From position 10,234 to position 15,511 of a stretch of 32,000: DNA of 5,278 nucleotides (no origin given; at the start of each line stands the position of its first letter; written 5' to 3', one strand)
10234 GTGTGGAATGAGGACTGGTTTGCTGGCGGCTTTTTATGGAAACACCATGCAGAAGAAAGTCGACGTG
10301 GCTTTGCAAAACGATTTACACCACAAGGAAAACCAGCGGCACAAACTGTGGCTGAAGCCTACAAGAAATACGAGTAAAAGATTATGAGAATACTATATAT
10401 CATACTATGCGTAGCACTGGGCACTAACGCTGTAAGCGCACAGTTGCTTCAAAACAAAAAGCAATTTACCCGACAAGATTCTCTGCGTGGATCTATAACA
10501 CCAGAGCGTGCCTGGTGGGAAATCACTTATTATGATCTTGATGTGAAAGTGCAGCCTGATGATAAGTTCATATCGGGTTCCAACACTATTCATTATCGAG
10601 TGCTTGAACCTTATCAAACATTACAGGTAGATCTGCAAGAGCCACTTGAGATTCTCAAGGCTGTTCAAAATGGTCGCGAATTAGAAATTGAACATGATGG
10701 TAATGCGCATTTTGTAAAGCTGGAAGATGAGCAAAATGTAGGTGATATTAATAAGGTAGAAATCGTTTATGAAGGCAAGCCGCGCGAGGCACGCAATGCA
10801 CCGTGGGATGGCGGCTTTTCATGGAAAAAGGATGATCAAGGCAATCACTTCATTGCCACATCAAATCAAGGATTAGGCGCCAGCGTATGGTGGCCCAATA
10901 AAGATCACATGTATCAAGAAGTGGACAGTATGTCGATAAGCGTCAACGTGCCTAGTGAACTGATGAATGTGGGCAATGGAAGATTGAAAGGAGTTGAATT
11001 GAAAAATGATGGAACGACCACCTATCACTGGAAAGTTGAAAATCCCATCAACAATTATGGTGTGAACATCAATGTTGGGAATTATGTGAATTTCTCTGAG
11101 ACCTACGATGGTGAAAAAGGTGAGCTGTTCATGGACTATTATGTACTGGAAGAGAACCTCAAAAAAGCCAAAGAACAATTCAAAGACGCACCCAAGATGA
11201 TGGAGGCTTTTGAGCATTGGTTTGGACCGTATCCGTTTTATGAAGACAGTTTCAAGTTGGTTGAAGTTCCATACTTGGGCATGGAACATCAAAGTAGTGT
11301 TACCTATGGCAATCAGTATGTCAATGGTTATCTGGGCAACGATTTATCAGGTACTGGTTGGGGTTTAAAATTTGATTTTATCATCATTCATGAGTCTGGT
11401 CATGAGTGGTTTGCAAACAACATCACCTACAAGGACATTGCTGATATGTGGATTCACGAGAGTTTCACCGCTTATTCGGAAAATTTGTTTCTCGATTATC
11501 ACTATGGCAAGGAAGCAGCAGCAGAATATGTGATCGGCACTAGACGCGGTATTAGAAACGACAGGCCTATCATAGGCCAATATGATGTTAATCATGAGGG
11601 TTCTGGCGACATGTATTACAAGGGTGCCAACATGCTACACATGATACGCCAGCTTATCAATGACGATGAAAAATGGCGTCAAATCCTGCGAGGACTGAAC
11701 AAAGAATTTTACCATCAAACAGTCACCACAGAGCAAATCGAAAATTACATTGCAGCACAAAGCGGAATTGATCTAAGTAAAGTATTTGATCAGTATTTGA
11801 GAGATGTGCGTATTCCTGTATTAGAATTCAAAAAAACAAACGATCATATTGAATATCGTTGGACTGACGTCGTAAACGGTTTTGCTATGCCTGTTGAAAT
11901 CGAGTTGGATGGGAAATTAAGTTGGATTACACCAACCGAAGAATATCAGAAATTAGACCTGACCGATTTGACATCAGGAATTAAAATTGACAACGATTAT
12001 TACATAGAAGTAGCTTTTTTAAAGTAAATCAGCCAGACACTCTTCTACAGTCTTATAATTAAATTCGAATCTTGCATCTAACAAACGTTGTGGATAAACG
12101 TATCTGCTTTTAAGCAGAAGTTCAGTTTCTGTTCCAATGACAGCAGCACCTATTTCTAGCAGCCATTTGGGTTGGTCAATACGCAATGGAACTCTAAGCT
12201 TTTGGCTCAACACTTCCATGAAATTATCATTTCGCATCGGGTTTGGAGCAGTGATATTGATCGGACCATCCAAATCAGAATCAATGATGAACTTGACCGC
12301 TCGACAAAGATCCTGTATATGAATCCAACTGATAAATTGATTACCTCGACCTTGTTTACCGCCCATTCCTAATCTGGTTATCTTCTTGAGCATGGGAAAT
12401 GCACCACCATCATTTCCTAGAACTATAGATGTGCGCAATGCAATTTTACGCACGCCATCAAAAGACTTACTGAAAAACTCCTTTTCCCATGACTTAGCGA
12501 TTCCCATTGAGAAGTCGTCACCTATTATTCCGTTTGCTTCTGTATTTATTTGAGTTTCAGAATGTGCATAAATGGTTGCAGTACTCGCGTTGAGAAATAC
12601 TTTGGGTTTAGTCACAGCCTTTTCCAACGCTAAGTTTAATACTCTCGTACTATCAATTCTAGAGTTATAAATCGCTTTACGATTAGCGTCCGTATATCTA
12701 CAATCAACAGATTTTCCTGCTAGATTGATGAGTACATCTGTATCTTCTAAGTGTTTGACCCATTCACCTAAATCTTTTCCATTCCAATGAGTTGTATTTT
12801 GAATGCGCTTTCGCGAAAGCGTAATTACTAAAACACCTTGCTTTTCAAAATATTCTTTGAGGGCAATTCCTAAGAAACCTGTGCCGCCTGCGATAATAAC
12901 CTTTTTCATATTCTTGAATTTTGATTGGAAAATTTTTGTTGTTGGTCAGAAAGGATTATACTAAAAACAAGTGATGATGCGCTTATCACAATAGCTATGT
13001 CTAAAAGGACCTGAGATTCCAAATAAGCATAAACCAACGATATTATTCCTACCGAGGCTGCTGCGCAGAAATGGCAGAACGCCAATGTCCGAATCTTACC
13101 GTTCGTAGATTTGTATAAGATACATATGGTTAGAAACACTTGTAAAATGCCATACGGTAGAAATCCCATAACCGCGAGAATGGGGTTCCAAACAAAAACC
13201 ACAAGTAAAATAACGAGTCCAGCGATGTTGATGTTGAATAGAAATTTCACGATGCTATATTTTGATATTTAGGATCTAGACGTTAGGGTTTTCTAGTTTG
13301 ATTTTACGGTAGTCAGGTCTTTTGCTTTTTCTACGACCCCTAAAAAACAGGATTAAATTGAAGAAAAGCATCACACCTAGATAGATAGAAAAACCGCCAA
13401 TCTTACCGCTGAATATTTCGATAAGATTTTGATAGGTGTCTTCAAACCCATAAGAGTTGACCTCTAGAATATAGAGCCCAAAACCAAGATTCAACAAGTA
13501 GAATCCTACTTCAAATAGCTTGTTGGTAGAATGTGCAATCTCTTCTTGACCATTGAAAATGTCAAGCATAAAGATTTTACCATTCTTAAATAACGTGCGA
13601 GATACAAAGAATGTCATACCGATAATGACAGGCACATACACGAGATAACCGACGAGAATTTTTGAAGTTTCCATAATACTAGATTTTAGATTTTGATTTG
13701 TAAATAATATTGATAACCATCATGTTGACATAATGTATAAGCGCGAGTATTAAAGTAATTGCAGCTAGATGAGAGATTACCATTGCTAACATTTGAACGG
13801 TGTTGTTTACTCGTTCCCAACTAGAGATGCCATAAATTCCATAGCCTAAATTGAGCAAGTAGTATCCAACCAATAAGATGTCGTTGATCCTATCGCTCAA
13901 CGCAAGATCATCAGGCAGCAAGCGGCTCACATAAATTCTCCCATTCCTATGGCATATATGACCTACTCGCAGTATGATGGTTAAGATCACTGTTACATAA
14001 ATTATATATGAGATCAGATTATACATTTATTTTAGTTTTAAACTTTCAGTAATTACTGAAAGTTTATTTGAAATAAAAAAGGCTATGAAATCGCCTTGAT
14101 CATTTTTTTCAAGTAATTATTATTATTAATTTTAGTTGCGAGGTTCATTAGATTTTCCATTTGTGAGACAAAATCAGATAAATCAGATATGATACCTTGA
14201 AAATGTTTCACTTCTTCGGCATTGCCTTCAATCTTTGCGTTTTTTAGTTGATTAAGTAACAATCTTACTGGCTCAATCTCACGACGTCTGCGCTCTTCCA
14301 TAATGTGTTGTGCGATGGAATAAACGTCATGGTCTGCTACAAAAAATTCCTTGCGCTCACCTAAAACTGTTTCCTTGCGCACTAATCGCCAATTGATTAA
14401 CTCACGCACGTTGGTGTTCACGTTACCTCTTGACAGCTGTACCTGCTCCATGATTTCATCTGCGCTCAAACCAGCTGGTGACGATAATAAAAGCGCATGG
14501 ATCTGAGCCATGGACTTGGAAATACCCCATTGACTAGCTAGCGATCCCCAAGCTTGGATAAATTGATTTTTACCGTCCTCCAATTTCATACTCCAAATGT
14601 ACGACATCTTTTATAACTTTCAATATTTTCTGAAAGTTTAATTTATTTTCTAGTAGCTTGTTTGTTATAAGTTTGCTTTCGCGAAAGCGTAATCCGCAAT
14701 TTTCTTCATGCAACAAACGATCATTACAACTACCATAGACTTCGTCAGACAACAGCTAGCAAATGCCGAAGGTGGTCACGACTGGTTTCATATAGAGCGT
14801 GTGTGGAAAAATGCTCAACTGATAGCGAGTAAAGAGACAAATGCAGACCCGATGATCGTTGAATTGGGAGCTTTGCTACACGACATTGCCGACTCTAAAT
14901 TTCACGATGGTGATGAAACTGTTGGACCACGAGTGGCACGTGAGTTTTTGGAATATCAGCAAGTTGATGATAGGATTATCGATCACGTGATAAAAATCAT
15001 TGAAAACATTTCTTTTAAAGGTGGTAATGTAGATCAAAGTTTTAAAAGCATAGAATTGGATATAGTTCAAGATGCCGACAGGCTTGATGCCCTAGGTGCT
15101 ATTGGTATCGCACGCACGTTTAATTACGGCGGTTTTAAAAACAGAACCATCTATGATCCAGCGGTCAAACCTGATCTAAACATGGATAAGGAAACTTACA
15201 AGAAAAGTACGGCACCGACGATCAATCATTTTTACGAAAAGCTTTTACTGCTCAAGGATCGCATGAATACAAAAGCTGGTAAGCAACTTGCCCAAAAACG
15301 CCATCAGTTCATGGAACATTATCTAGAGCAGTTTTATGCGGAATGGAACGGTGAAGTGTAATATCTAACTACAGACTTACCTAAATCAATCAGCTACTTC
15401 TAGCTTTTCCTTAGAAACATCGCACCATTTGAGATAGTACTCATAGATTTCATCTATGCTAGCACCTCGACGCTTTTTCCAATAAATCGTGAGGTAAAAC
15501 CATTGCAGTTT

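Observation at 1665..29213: Highly over-represented 16-26 bp palindrome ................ dispersed through the window (11 copies)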

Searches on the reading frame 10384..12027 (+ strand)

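Call 39: search_protein_families(library=pfam, proteins=[window:10384-12027:+], max_evalue=0.00001)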
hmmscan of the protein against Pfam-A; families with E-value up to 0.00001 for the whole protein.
window:10384-12027:+ (547 aa): 2 families
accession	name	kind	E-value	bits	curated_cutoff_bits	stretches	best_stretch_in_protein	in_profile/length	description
PF01433.26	Peptidase_M1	-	2.7e-18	66.8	27.7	1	268-471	5-218/218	Peptidase family M1 domain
PF17900.6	Peptidase_M1_N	-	5.9e-06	27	25.8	0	48-225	3-185/186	Peptidase M1 N-terminal domain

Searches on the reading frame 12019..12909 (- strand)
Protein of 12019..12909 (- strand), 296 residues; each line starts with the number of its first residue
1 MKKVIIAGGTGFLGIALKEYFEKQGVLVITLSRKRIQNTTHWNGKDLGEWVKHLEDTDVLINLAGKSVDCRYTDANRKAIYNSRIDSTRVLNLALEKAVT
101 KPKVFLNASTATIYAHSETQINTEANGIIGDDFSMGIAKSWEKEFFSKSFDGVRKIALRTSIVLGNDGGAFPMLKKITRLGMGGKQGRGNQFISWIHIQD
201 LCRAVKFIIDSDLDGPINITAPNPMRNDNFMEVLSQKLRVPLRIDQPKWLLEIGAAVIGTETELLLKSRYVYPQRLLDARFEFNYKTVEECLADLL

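Call 39: search_protein_families(library=pfam, proteins=[window:12019-12909:-], max_evalue=0.00001)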
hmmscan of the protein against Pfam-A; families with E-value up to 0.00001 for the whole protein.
window:12019-12909:- (296 aa): 2 families
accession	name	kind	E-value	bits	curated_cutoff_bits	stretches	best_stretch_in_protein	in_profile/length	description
PF01370.27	Epimerase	-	3.7e-15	56.4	20.9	1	4-211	1-227/240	NAD dependent epimerase/dehydratase family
PF08338.16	DUF1731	-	3.2e-10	40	27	1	247-295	2-47/47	Domain of unknown function (DUF1731)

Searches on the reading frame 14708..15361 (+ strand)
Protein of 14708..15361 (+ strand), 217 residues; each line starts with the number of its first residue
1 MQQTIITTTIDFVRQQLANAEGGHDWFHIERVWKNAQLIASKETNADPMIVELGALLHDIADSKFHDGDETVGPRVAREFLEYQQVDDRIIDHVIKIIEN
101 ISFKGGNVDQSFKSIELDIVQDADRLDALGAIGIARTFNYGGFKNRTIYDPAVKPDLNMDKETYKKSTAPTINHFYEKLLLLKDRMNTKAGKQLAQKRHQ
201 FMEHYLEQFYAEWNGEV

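Call 40: search_protein_families(library=pfam, proteins=[window:14708-15361:+], max_evalue=0.00001)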
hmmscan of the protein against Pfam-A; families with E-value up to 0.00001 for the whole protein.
window:14708-15361:+ (217 aa): 1 family
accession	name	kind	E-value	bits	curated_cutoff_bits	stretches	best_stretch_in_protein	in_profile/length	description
PF01966.28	HD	-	3.7e-10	40.5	22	1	28-128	4-115/116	HD domain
